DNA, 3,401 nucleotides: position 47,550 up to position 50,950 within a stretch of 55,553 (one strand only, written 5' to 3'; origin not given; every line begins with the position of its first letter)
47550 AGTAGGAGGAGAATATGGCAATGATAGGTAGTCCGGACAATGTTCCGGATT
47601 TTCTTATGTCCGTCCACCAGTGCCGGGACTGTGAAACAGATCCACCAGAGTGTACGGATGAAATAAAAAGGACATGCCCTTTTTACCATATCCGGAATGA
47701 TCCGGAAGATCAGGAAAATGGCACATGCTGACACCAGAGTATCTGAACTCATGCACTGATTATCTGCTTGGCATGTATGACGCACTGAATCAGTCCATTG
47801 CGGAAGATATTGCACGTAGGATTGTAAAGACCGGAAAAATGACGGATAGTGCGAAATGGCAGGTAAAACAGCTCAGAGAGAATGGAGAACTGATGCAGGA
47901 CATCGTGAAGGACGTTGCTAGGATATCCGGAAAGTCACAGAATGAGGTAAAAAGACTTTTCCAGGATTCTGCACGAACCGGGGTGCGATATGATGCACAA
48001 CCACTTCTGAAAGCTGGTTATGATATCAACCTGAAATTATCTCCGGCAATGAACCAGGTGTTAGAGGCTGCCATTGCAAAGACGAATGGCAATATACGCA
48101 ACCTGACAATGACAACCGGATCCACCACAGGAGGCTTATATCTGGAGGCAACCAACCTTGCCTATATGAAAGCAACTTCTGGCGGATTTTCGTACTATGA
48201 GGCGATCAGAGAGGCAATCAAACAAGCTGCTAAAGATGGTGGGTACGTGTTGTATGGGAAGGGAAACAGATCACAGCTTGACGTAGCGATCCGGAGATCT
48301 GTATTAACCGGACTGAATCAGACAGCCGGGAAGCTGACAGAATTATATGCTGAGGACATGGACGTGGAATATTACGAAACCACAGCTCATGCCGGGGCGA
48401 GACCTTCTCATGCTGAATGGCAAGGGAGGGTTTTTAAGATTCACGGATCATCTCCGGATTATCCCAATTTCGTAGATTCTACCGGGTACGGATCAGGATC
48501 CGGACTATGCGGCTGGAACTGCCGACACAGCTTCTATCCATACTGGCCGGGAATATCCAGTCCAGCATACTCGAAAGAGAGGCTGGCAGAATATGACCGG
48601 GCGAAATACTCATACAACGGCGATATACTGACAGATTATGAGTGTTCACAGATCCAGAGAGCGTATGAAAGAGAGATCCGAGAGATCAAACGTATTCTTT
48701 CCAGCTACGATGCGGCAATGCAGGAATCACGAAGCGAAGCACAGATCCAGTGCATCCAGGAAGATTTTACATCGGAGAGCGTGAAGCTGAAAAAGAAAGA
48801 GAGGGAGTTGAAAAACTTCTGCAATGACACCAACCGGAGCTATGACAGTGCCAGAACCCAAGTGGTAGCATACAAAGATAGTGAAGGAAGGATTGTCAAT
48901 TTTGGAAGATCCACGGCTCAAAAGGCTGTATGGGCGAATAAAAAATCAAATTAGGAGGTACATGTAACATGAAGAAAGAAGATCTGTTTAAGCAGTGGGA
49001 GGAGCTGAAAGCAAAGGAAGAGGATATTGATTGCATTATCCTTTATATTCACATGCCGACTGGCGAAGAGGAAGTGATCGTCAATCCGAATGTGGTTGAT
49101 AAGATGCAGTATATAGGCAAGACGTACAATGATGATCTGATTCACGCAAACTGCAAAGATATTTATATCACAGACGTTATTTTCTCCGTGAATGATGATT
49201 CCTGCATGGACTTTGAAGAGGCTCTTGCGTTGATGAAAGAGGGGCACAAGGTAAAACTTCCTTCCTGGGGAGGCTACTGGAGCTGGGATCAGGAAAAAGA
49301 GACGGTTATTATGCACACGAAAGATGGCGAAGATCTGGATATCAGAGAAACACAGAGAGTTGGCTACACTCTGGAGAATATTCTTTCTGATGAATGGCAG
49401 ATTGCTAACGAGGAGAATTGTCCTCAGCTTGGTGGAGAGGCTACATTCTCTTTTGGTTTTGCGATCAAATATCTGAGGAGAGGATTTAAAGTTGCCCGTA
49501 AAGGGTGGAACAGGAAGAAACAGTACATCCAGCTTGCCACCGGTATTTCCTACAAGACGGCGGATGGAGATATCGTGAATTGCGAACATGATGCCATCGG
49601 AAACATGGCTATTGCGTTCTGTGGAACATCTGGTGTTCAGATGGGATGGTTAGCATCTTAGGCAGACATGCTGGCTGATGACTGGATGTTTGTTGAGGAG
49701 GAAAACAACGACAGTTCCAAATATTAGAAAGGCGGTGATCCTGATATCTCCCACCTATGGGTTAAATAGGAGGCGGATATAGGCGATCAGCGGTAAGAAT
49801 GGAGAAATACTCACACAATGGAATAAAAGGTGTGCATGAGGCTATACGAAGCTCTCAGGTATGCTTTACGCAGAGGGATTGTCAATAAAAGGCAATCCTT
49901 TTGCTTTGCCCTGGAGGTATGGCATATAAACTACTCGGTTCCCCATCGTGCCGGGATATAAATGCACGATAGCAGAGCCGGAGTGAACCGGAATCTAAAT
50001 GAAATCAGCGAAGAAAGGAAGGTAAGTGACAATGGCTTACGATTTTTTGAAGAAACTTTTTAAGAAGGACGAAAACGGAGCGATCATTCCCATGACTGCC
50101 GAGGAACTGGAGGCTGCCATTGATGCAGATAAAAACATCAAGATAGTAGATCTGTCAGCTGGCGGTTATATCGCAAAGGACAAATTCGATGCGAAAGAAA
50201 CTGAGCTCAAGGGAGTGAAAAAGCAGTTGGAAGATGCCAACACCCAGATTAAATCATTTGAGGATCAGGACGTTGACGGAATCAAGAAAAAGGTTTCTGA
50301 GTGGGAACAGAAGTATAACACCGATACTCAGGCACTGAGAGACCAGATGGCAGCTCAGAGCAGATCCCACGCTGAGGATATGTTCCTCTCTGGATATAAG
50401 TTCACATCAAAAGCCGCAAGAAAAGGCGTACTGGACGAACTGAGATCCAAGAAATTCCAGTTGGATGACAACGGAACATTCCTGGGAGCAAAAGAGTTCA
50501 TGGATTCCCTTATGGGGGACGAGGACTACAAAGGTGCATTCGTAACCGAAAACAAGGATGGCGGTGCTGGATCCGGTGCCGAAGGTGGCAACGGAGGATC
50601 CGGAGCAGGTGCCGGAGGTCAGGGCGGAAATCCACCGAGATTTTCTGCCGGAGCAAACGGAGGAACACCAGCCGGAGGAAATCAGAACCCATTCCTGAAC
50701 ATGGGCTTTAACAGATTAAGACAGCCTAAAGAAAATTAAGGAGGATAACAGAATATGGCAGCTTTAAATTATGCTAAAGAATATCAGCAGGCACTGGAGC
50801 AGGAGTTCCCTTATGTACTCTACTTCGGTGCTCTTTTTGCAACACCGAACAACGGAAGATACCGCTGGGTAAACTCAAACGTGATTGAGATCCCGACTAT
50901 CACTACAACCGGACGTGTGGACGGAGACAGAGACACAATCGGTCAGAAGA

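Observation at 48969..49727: Tandem DUF2829 (Tad2-like anti-Thoeris sponge) ORF interrupted by an in-frame TAG where the family consensus has Gln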

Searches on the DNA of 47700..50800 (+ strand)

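Call 10: search_dna_similar(query=window:47700-50800:+, collection=phages, mode=near)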
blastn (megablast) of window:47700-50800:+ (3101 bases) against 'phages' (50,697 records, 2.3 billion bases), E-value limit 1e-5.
Records with a match: 1; places in all: 1; records where one place covers at least 80% of the query: 0.
Best place of each record, by identity: 60-80% 1.
By first word of the organism name: Dorea 1.
By host as written in the record: Dorea sp. 000433215 DA134 1.
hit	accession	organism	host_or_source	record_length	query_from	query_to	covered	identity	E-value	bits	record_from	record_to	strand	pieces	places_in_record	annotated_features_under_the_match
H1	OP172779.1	Dorea phage DO134P1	Dorea sp. 000433215 DA134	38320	1534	2005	15%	78.5%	8e-79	302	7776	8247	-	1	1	hypothetical protein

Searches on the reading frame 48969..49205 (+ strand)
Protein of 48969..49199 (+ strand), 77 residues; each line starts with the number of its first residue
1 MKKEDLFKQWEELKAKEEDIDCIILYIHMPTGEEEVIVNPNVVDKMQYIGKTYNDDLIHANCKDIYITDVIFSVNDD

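Call 23: search_protein_families(library=pfam, proteins=[window:48969-49199:+], max_evalue=10)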
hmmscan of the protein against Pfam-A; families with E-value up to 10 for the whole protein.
seq(77 aa): 2 families
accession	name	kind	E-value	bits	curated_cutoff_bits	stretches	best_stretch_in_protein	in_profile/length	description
PF04466.19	Terminase_3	-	0.048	13.6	23.2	1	14-75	109-172/201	Phage terminase large subunit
PF20069.4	DUF6465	-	0.052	14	26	1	46-69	70-93/130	Family of unknown function (DUF6465)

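Call 53: search_protein_families(library=phrogs, proteins=[window:48969-49199:+], max_evalue=0.1)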
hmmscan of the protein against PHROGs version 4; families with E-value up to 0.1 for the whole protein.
window:48969-49199:+ (77 aa): 4 families
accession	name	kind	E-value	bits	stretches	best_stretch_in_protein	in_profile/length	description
phrog_3915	-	unknown function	4.4e-12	46.7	1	14-73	13-75/86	-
phrog_27110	-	unknown function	0.00027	22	1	18-74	21-77/94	-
phrog_24282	-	unknown function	0.013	16.3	1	14-69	59-117/161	-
phrog_34936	-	unknown function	0.048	14.4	1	30-69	29-73/195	-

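Call 60: predict_structure(alignment_id=A3)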
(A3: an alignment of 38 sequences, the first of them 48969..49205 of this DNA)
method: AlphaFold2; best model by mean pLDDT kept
length: 79 residues; sequences in the alignment: 38
mean_pLDDT: 93.5   pTM: 0.79
mean pLDDT of the five models: 93.5, 93.3, 92.7, 92.3, 89.3
residues with pLDDT >= 90: 70; 70-90: 5; 50-70: 3; < 50: 1
segments of 3 or more residues with pLDDT < 50: none
pLDDT, mean of each block of 10 residues (from residue 1): 96 92 97 96 97 98 97 75
secondary structure, 60 per line:
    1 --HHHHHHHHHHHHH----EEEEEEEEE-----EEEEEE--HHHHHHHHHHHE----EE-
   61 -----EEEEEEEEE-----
elements in order: H3-15 E20-28 E34-39 H42-52 E66-74

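Call 63: fold_search(model_id=the predicted structure, library=pdb)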
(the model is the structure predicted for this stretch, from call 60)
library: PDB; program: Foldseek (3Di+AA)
matches with E <= 10: 360; with E <= 0.001: 0
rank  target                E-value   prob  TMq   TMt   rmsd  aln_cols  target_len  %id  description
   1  5xpu_A                1.0e+00  0.21  0.40  0.22   9.6        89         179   12  Crystal structure of MAD2L2/REV7 in complex with a CAMP fragment in a monoclinic crystal (released 2017-09-20)
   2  4iaj_B                1.2e+00  0.12  0.32  0.32  11.3        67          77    9  Crystal structure of a conserved domain protein (SP_1775) from Streptococcus pneumoniae TIGR4 at 1.91 A resolution (released 2013-02-06)
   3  7ttz_D                1.3e+00  0.14  0.30  0.17   6.8        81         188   16  Heterodimeric IgA Fc in complex with Staphylococcus aureus protein SSL7 (released 2023-02-01)
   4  6wwa_B                1.5e+00  0.21  0.42  0.26   7.0        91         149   10  Crystal structure of human SHLD2-SHLD3-REV7 complex (released 2021-03-03)
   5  6sg9_DB               1.6e+00  0.10  0.31  0.06  16.8       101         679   15  Head domain of the mt-SSU assemblosome from Trypanosoma brucei (released 2019-09-18)
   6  3r2t_B                2.0e+00  0.12  0.30  0.17   6.6        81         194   18  2.2 Angstrom Resolution Crystal Structure of Superantigen-like Protein from Staphylococcus aureus subsp. aureus NCTC 8 (released 2011-03-23)
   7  7ohx_H                2.1e+00  0.16  0.35  0.25   6.6        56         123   18  Nog1-TAP associated immature ribosomal particles from S. cerevisiae after rpL34 expression shut down, population A (released 2021-11-03)
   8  1vdh_A                2.1e+00  0.10  0.30  0.13   9.5        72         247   12  Structure-based functional identification of a novel heme-binding protein from thermus thermophilus HB8 (released 2004-09-22)
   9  8gdg_MODEL_1_A        2.2e+00  0.09  0.30  0.24   6.8        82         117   13  Solution structure of the Neutrophil Serine Protease Inhibitor, EapH2 (released 2023-04-26)
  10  3fq6_B                2.3e+00  0.25  0.48  0.37   4.0        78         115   10  The crystal structure of a methyltransferase domain from Bacteroides thetaiotaomicron VPI (released 2009-01-27)
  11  3ffy                  2.3e+00  0.23  0.45  0.35   4.1        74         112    9  Putative tetrapyrrole (corrin/porphyrin) methyltransferase from Bacteroides fragilis. (released 2008-12-16)
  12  2kfj_MODEL_1_A        2.3e+00  0.07  0.25  0.23   8.0        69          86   13  Solution structure of the loop deletion mutant of PB1 domain of Cdc24p (released 2009-10-06)
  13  3v05_A                2.5e+00  0.09  0.29  0.16   6.9        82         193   13  2.4 Angstrom Crystal Structure of Superantigen-like Protein from Staphylococcus aureus. (released 2011-12-21)
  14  4l5n_C                2.6e+00  0.44  0.44  0.64   2.2        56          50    9  Crystallographic Structure of HHV-1 Uracil-DNA Glycosylase complexed with the Bacillus phage PZA inhibitor protein p56 (released 2013-08-07)
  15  4aez_B                2.6e+00  0.14  0.44  0.22   8.7        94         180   18  Crystal Structure of Mitotic Checkpoint Complex (released 2012-03-21)
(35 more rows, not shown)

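Call 64: fold_search(model_id=the predicted structure, library=viral)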
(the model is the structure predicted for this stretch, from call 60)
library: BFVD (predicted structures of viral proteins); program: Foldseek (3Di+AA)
matches with E <= 10: 864; with E <= 0.001: 6
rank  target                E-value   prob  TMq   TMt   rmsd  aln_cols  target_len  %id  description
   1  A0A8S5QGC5            5.0e-07  1.00  0.87  0.78   0.9        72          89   24  Uncharacterized protein [Siphoviridae sp. ctoOf8]
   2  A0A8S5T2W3            2.8e-04  1.00  0.78  0.72   2.6        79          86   19  Uncharacterized protein [Podoviridae sp. ctuch15]
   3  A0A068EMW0            4.6e-04  1.00  0.79  0.65   1.6        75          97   24  Uncharacterized protein [Bacillus phage CP-51]
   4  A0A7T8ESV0            5.1e-04  1.00  0.71  0.77   2.2        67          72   28  (no name in the UniProt tables at hand)
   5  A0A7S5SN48            8.8e-04  1.00  0.71  0.44   2.6        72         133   33  (no name in the UniProt tables at hand)
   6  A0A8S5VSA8            9.3e-04  1.00  0.79  0.69   2.9        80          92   21  (no name in the UniProt tables at hand)
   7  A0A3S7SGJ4            1.4e-03  1.00  0.77  0.40   2.3        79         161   22  (no name in the UniProt tables at hand)
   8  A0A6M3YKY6            1.5e-03  1.00  0.74  0.66   3.3        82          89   23  (no name in the UniProt tables at hand)
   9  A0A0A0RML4            4.6e-03  1.00  0.73  0.64   2.4        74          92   27  Uncharacterized protein [Bacillus phage Mater]
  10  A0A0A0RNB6            7.4e-02  1.00  0.70  0.60   2.7        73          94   18  Uncharacterized protein [Bacillus phage Moonbeam]
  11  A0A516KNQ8            1.0e-01  1.00  0.76  0.44   1.6        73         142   19  (no name in the UniProt tables at hand)
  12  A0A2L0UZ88            1.3e-01  0.87  0.47  0.07   5.8        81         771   17  Uncharacterized protein [Agrobacterium phage Atu_ph07]
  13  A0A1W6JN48            1.4e-01  0.87  0.48  0.42   9.1        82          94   10  Uncharacterized protein [Lactococcus phage LW81]
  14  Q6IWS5                2.2e-01  0.77  0.37  0.48   3.9        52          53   13  (no name in the UniProt tables at hand)
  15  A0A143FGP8            2.4e-01  0.47  0.33  0.38   7.9        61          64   18  (no name in the UniProt tables at hand)
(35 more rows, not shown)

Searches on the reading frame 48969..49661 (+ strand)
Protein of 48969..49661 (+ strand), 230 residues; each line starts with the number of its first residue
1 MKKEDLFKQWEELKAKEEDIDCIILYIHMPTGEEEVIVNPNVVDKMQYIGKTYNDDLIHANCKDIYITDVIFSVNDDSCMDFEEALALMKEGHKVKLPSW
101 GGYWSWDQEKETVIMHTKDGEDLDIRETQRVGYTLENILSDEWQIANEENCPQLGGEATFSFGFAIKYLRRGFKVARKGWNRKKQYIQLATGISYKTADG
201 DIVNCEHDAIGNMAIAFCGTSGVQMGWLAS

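Call 4: search_protein_families(library=pfam, proteins=[window:48969-49658:+], max_evalue=1)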
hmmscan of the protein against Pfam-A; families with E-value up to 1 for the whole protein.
seq(230 aa): 2 families
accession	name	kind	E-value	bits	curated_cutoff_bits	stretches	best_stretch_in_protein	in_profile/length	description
PF11195.14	Tad2-like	-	6.6e-15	55.8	25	2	161-230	2-61/73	Thoeris anti-defense 2-like domain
PF17820.7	PDZ_6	-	0.15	12.2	27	1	69-96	20-49/54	PDZ domain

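Call 12: find_encoding_contigs(protein=window:48969-49661:+, flank=6000, max_places=10)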
Protein window:48969-49661:+ (230 aa): 6 contigs read that carry it; 3 places shown.
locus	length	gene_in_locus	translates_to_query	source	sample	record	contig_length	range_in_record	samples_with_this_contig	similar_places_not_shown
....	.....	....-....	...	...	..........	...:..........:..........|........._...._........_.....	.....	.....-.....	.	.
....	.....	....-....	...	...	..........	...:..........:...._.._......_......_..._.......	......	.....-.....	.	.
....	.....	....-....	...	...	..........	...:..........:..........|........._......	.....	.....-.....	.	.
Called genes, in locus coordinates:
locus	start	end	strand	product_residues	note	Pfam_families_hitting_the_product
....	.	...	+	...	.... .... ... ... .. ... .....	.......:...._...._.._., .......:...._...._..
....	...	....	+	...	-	-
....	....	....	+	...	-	-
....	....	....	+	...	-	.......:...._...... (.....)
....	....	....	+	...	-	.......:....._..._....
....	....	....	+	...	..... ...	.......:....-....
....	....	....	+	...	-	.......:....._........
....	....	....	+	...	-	-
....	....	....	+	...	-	-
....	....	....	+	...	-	-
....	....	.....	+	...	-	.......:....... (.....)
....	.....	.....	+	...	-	-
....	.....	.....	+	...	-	-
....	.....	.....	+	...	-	-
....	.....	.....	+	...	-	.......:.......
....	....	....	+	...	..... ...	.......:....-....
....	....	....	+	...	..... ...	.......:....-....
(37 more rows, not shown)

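Call 35: list_cluster_members(proteins=[window:48969-49658:+, P0019, P0074])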
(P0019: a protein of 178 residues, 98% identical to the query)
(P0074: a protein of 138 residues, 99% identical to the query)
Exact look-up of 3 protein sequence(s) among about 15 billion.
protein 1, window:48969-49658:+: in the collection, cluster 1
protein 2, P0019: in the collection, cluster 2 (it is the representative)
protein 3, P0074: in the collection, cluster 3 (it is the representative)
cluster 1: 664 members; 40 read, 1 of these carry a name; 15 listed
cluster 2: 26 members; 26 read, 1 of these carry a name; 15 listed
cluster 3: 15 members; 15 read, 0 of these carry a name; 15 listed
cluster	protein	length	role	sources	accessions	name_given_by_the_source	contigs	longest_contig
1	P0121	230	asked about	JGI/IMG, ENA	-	-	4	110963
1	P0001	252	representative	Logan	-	-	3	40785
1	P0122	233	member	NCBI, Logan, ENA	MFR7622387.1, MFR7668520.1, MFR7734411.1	MAG: MW1434 family type I TA system toxin [Lachnospiraceae bacterium]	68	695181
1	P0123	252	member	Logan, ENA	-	-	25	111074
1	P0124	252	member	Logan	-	-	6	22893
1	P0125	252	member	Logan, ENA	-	-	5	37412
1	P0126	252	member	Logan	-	-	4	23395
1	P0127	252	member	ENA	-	-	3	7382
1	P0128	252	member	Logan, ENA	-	-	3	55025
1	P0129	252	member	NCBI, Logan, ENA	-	-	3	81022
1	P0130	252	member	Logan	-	-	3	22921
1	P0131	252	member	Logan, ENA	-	-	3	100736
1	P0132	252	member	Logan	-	-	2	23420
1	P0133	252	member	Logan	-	-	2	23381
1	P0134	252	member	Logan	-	-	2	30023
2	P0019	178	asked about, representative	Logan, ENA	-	-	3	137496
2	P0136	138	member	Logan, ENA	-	-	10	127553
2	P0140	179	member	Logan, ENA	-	-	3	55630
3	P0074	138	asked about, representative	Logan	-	-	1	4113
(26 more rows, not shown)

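Call 37: find_encoding_contigs(protein=P0140, flank=1500, max_places=3)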
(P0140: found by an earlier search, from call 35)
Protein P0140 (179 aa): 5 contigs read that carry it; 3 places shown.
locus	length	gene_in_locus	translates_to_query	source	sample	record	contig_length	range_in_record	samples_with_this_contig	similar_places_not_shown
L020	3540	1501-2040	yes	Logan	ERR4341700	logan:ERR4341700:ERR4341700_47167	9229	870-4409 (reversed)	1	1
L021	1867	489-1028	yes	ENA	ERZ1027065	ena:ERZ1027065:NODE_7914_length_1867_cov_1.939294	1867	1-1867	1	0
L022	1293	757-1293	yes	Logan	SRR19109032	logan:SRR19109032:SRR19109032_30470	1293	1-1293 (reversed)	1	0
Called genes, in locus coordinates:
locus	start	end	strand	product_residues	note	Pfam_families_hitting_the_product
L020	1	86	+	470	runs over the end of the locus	PF05133:SPP1_portal (faint)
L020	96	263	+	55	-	-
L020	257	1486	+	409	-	PF06152:Phage_min_cap2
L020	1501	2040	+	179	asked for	PF11195:Tad2-like (faint)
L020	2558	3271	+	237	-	PF06810:Phage_scaffold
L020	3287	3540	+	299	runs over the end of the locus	-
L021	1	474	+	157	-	?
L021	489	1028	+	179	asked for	PF11195:Tad2-like (faint)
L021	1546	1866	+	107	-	?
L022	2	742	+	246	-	?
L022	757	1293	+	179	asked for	PF11195:Tad2-like (faint)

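Call 38: find_encoding_contigs(protein=P0136, flank=1500, max_places=4)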
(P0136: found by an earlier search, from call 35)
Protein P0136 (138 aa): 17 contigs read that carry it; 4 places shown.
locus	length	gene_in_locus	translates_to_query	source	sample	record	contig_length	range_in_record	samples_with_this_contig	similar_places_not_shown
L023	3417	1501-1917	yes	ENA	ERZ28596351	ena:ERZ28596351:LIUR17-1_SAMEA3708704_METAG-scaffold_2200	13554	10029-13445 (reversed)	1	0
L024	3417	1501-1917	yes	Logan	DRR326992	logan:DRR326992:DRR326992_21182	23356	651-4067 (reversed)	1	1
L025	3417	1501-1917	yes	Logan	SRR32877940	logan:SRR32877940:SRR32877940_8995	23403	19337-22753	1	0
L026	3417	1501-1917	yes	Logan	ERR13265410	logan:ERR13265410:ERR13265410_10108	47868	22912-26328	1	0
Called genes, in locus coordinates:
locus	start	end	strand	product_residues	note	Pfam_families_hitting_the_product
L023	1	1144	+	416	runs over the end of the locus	?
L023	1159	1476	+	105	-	-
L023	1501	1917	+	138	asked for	PF11195:Tad2-like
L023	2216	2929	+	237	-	PF06810:Phage_scaffold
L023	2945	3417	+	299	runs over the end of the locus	-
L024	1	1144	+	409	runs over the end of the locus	PF06152:Phage_min_cap2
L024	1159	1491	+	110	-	-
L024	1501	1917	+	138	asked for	PF11195:Tad2-like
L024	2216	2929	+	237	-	PF06810:Phage_scaffold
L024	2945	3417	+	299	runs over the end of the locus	-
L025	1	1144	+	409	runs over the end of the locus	PF06152:Phage_min_cap2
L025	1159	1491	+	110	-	-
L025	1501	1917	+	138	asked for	PF11195:Tad2-like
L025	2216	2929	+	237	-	PF06810:Phage_scaffold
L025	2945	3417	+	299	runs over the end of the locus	-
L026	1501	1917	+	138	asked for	PF11195:Tad2-like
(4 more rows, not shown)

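Call 76: search_protein_families(library=ncbifam, proteins=[window:48969-49658:+], max_evalue=0.01)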
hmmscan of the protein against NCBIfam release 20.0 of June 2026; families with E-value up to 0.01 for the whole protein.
window:48969-49658:+ (230 aa): 0 families

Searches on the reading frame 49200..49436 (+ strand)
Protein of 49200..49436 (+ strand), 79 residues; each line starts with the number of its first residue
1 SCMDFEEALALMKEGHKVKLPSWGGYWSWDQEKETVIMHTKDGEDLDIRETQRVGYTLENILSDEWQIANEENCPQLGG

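Call 23: search_protein_families(library=pfam, proteins=[window:49200-49436:+], max_evalue=10)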
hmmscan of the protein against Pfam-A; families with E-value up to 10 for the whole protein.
seq(79 aa): 3 families
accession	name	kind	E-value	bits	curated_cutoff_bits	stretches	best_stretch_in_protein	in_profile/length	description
PF11195.14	Tad2-like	-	0.0001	23.2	25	1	3-68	1-72/73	Thoeris anti-defense 2-like domain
PF00216.26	Bac_DNA_binding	-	0.17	12.6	22.4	1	6-63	30-86/90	Bacterial DNA-binding protein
PF01578.25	Cytochrom_C_asm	-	0.31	11.1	29.9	1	21-35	146-159/212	Cytochrome C assembly protein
